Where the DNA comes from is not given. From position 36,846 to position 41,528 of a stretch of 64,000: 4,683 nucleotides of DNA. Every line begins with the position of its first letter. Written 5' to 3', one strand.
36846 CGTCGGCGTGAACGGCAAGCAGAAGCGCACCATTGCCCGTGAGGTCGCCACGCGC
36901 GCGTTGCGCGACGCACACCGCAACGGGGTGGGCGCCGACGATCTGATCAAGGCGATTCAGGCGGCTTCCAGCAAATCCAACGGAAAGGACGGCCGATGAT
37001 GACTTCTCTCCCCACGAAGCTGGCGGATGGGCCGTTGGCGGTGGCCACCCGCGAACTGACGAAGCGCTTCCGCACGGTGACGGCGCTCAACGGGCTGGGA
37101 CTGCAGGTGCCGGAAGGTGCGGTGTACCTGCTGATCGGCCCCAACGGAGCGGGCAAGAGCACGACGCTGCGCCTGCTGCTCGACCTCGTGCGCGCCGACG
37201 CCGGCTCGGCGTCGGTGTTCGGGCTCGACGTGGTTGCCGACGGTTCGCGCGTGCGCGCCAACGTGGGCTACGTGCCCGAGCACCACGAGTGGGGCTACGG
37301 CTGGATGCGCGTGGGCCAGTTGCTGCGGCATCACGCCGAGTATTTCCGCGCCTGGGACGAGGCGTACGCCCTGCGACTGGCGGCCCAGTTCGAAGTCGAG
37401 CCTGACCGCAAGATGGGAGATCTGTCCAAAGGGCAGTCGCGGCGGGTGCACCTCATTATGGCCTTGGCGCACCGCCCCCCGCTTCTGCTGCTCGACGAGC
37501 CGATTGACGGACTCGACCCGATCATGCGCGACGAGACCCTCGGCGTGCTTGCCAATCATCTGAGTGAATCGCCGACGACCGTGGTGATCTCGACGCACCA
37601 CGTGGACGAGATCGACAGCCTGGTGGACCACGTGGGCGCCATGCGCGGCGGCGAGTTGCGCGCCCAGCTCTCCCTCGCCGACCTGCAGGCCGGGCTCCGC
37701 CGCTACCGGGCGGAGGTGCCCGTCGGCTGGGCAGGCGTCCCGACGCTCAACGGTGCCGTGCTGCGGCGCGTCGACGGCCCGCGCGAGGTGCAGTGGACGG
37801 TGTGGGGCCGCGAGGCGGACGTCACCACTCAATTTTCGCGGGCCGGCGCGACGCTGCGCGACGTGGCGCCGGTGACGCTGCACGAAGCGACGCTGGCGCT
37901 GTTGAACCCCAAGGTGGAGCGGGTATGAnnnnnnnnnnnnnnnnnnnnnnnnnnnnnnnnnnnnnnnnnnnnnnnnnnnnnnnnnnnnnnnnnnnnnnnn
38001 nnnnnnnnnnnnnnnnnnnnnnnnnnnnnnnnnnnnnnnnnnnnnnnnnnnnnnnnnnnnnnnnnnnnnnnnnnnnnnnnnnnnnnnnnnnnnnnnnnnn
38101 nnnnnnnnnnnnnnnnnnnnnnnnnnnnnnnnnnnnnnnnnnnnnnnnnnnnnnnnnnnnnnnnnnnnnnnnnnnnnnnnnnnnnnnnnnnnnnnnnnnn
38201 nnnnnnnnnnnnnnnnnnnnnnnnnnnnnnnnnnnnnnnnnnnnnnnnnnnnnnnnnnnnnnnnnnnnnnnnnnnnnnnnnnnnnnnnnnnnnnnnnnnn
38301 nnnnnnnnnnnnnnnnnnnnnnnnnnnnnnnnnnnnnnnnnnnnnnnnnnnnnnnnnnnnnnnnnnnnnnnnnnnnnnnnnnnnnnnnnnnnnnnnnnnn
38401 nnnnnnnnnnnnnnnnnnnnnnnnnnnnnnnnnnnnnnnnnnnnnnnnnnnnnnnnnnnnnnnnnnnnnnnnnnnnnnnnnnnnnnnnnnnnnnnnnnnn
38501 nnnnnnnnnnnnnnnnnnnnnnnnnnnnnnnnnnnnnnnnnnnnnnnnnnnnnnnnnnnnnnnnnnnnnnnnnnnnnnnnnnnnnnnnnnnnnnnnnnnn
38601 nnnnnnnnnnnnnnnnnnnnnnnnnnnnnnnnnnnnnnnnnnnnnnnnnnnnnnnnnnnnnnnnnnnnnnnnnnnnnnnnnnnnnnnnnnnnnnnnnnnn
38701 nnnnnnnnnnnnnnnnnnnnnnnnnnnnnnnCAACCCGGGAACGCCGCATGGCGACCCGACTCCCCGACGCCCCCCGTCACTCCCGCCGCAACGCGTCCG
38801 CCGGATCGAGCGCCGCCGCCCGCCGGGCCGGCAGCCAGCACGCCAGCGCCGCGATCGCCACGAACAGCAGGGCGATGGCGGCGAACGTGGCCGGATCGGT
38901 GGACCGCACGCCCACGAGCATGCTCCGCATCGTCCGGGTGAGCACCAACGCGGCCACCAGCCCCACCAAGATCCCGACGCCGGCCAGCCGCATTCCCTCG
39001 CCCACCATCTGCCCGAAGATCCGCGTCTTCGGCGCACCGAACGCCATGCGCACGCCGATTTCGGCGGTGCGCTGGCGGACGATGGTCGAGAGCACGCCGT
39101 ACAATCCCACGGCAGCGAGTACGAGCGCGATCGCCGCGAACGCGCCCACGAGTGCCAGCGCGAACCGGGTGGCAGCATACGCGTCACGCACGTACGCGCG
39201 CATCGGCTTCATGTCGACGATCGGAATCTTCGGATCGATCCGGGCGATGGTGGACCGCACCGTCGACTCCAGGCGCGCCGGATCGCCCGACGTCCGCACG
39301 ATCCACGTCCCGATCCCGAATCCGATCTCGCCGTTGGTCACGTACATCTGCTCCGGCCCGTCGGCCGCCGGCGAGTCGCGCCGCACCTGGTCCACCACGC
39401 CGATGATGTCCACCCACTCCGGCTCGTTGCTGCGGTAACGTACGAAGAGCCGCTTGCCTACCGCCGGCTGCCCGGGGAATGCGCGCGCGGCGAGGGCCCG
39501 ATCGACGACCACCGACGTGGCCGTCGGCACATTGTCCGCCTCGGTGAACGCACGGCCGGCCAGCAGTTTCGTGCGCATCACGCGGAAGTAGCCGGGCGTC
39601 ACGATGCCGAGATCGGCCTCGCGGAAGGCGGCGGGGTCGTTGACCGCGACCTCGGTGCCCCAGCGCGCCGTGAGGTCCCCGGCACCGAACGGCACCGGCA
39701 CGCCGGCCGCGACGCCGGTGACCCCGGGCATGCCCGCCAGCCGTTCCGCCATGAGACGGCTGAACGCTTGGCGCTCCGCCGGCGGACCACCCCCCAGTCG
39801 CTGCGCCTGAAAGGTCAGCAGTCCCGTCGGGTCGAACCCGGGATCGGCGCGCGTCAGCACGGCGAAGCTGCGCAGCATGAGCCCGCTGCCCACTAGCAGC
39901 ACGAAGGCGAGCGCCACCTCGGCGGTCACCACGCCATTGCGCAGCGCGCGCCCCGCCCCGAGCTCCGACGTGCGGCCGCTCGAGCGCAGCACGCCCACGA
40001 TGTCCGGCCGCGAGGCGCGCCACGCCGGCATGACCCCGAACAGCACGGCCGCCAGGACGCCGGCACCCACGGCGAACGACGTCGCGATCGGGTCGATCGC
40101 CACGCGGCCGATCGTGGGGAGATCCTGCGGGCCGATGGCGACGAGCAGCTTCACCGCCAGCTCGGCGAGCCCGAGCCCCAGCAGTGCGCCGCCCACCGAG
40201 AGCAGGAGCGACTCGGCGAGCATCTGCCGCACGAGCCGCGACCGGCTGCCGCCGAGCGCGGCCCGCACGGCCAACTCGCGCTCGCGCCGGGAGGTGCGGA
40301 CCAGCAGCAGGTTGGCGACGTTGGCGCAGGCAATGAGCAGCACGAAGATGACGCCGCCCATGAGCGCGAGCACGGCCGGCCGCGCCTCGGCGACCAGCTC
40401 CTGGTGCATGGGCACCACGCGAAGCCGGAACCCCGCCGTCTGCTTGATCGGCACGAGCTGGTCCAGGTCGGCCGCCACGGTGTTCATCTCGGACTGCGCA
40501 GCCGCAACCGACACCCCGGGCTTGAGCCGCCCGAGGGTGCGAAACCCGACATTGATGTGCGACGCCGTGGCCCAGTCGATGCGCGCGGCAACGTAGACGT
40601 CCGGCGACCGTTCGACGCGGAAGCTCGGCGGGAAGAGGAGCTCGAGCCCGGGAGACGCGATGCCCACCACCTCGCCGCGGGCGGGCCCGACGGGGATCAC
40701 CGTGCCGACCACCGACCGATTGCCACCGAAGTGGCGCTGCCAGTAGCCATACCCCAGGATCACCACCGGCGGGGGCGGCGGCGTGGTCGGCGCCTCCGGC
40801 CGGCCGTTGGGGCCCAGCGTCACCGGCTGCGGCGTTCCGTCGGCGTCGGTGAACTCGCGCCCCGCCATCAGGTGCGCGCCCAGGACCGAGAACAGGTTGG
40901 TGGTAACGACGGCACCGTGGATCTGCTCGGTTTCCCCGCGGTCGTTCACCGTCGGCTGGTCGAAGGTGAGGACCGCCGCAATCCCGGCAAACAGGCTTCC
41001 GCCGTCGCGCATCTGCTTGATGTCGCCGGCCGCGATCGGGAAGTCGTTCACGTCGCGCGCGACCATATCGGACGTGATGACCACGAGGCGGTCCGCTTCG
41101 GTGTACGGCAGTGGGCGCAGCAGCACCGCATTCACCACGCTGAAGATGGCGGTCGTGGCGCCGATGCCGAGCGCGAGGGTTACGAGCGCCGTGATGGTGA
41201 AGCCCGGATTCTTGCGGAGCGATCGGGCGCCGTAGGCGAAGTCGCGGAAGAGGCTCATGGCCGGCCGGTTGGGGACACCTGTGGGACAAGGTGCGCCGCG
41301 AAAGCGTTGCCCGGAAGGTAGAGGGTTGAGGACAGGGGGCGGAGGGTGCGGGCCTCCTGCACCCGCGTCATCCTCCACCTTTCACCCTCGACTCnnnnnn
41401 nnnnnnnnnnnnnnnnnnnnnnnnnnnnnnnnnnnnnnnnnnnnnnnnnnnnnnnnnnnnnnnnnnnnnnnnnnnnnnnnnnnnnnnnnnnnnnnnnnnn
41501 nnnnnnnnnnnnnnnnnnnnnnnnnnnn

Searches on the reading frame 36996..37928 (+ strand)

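Call 94: search_protein_families(library=pfam, max_evalue=0.00001, proteins=[window:36996-37928:+])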
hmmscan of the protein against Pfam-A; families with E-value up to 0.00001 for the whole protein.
window:36996-37928:+ (310 aa): 2 families
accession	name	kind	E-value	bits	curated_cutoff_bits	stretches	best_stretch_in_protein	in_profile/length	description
PF00005.33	ABC_tran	-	3.4e-23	83.2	25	1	31-170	1-136/137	ABC transporter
PF13304.12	AAA_21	-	4.3e-12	47.2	27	0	140-202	235-299/304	AAA domain, putative AbiEii toxin, Type IV TA system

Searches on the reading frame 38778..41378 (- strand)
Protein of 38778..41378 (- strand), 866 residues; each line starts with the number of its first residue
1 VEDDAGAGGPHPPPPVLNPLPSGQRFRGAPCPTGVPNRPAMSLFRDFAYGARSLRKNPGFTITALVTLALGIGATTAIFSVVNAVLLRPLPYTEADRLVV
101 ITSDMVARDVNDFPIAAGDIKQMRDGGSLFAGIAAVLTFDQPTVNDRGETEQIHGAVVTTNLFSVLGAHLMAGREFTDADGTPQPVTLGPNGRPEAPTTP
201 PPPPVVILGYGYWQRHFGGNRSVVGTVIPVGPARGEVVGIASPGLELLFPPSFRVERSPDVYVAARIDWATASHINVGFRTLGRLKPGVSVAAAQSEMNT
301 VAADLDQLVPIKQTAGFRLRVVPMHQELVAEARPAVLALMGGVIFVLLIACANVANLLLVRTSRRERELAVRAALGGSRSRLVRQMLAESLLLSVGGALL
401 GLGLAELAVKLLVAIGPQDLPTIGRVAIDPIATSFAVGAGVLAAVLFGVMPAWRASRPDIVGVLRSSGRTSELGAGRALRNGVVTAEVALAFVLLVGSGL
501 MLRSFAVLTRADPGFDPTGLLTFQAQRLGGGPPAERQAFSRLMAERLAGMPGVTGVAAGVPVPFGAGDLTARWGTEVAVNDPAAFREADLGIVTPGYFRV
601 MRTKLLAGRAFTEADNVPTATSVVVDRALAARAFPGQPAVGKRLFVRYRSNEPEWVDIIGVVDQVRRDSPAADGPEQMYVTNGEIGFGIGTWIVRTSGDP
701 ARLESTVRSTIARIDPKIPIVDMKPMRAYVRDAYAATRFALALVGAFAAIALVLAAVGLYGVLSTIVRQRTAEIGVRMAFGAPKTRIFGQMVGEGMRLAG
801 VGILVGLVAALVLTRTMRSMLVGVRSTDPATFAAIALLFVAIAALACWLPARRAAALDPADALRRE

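Call 93: search_protein_families(library=pfam, max_evalue=0.00001, proteins=[window:38778-41378:-])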
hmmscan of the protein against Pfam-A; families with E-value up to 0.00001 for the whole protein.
window:38778-41378:- (866 aa): 2 families
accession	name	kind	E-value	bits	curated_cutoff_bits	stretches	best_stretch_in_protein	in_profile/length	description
PF02687.27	FtsX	-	2.1e-30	105.7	25.5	2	746-858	2-119/120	FtsX-like permease C-terminal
PF12704.14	MacB_PCD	-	9.2e-26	91.8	27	2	61-300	1-206/207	MacB-like periplasmic core domain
